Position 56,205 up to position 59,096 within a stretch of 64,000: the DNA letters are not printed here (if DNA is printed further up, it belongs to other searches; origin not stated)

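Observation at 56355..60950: lhr helicase translationally coupled to a Fic-domain protein and a HEAT-repeat protein, with a metallophosphoesterase alongside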

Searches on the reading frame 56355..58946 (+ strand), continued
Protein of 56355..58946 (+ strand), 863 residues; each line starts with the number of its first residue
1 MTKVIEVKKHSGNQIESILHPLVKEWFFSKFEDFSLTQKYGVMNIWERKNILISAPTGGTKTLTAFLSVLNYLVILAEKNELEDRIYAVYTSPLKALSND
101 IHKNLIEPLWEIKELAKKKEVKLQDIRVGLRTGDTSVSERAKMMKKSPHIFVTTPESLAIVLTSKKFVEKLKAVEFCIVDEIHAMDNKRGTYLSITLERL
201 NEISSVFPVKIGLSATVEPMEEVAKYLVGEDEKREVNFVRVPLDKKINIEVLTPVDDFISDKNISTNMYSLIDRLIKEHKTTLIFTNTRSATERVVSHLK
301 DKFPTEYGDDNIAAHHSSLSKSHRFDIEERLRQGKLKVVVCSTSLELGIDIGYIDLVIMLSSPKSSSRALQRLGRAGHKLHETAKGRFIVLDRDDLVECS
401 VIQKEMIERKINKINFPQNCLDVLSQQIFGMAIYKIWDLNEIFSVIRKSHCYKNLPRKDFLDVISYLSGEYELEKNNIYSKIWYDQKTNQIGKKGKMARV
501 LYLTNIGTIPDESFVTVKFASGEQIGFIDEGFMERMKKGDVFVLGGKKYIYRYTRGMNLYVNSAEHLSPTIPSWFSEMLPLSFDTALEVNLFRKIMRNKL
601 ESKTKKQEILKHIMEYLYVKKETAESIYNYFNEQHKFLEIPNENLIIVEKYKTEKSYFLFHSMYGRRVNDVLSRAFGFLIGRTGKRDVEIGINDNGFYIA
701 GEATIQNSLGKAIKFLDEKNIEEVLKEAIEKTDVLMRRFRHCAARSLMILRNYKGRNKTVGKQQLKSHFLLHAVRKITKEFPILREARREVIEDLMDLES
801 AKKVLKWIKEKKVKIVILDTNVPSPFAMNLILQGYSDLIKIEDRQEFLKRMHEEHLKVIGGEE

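Call 19: search_protein_families(library=pfam, proteins=[L044:8660-9025:+, L031:8628-9020:+, L058:8702-9094:+, L066:8625-8900:+, L066:8888-9301:+, L028:4943-5614:+, L028:6344-6883:+, L024:10280-10804:+, L042:4119-4712:-, L042:3788-4132:-], max_evalue=0.01)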
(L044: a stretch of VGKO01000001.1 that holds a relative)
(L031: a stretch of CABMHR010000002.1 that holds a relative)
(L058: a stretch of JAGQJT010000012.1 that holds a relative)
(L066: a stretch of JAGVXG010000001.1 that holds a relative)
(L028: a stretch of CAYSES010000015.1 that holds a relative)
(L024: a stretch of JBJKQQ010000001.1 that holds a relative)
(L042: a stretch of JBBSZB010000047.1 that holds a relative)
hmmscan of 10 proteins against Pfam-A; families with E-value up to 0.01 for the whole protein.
L044:8660-9025:+ (121 aa): 0 families

L031:8628-9020:+ (130 aa): 0 families

L058:8702-9094:+ (130 aa): 3 families
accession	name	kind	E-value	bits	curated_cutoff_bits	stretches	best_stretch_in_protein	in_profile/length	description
PF13419.12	HAD_2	-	1.9e-06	28.5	23.8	1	19-107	80-176/178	Haloacid dehalogenase-like hydrolase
PF00702.32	Hydrolase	-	6.2e-05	23.9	26.4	1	20-103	100-191/191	haloacid dehalogenase-like hydrolase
PF03031.24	NIF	-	0.00057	20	21.8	1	66-127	91-153/160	NLI interacting factor-like phosphatase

L066:8625-8900:+ (91 aa): 2 families
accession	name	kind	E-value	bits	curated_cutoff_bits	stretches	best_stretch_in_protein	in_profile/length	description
PF02697.20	VAPB_antitox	-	1.2e-15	58.5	27.9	1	10-73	1-67/69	Putative antitoxin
PF24090.1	DUF7375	-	0.0054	17.5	27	1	7-83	28-101/118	Family of unknown function (DUF7375)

L066:8888-9301:+ (137 aa): 1 family
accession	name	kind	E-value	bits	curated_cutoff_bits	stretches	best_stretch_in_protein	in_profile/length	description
PF01850.27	PIN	-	1.8e-15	58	23.6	1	6-130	1-118/120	PIN domain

L028:4943-5614:+ (223 aa): 2 families
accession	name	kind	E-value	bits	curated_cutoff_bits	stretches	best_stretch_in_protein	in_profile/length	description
PF04002.20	RadC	-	5.3e-44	149.5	22.1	1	102-221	1-120/121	RadC-like JAB domain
PF20582.4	UPF0758_N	-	9e-26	90.2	27.1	1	4-79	2-77/77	UPF0758 N-terminal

L028:6344-6883:+ (179 aa): 1 family
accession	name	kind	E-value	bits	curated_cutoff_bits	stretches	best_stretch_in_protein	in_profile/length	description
PF20098.4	DUF6488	-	0.0058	17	27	1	16-69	7-59/110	Family of unknown function (DUF6488)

L024:10280-10804:+ (174 aa): 0 families

L042:4119-4712:- (197 aa): 5 families
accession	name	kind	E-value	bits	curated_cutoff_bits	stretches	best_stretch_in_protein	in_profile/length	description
PF01909.29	NTP_transf_2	-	8.2e-17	61.8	21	1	116-192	12-86/93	Nucleotidyltransferase domain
PF18765.7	Polbeta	-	9.7e-15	55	26.9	1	119-186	7-77/93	Polymerase beta, Nucleotidyltransferase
PF04014.23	MazE_antitoxin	-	1.9e-09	37.7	24.7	1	23-64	3-45/48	Antidote-toxin recognition MazE, bacterial antitoxin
PF15937.10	PrlF_antitoxin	-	0.00071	20.1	32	1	23-66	3-47/99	prlF antitoxin for toxin YhaV_toxin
PF22600.2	MTPAP-like_central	-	0.00073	20.1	27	1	96-160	17-75/139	Poly(A) RNA polymerase, mitochondrial-like, central palm domain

L042:3788-4132:- (114 aa): 1 family
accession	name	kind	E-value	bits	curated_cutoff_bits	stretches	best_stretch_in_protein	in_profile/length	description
PF01934.22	HepT-like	-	1.5e-28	99.3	23.5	1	11-105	1-118/120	Ribonuclease HepT-like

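Call 20: search_protein_families(library=pfam, proteins=[L036:8585-9712:-, L034:8652-9257:-, L030:5031-6107:-, L030:6100-7164:-, L030:7361-8401:+, L075:5356-6177:-, L075:6281-7036:+, L024:9487-9993:-, L012:4611-4937:-, L031:9017-9358:-], max_evalue=0.01)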
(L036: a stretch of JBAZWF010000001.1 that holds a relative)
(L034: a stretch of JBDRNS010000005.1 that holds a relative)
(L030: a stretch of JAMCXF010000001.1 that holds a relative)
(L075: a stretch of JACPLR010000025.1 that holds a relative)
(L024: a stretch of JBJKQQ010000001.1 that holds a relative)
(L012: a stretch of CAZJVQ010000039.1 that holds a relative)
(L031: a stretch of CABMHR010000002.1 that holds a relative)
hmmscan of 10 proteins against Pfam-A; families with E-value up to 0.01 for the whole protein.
L036:8585-9712:- (375 aa): 2 families
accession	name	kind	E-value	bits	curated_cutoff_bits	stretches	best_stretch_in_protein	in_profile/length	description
PF02774.23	Semialdhyde_dhC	-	1.4e-29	104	26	1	156-351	1-182/184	Semialdehyde dehydrogenase, dimerisation domain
PF01118.30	Semialdhyde_dh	-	7.4e-24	84.9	26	1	7-126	2-118/121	Semialdehyde dehydrogenase, NAD binding domain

L034:8652-9257:- (201 aa): 0 families

L030:5031-6107:- (358 aa): 0 families

L030:6100-7164:- (354 aa): 0 families

L030:7361-8401:+ (346 aa): 2 families
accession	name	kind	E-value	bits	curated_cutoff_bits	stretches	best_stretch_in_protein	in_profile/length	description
PF01555.25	N6_N4_Mtase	-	3.4e-36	125.7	26.7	1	23-269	1-219/221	DNA methylase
PF01170.24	UPF0020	-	0.00016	21.9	22.3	0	220-280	16-73/197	RMKL-like, methyltransferase domain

L075:5356-6177:- (273 aa): 0 families

L075:6281-7036:+ (251 aa): 3 families
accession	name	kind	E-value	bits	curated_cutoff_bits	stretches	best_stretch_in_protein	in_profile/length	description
PF01978.25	TrmB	-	5.3e-14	52.3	25.6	1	10-70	3-62/68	Sugar-specific transcriptional regulator TrmB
PF03551.20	PadR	-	0.0017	18.8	27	0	40-65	28-53/75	Transcriptional regulator PadR-like family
PF21100.3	MCM_C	-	0.0083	16.4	27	1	40-71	34-62/64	MCM protein C-terminal winged helix-turn-helix domain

L024:9487-9993:- (168 aa): 1 family
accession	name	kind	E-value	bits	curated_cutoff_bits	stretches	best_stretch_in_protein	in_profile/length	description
PF09900.14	DUF2127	-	1e-26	94.3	24.3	1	19-156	2-139/140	Predicted membrane protein (DUF2127)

L012:4611-4937:- (108 aa): 0 families

L031:9017-9358:- (113 aa): 0 families
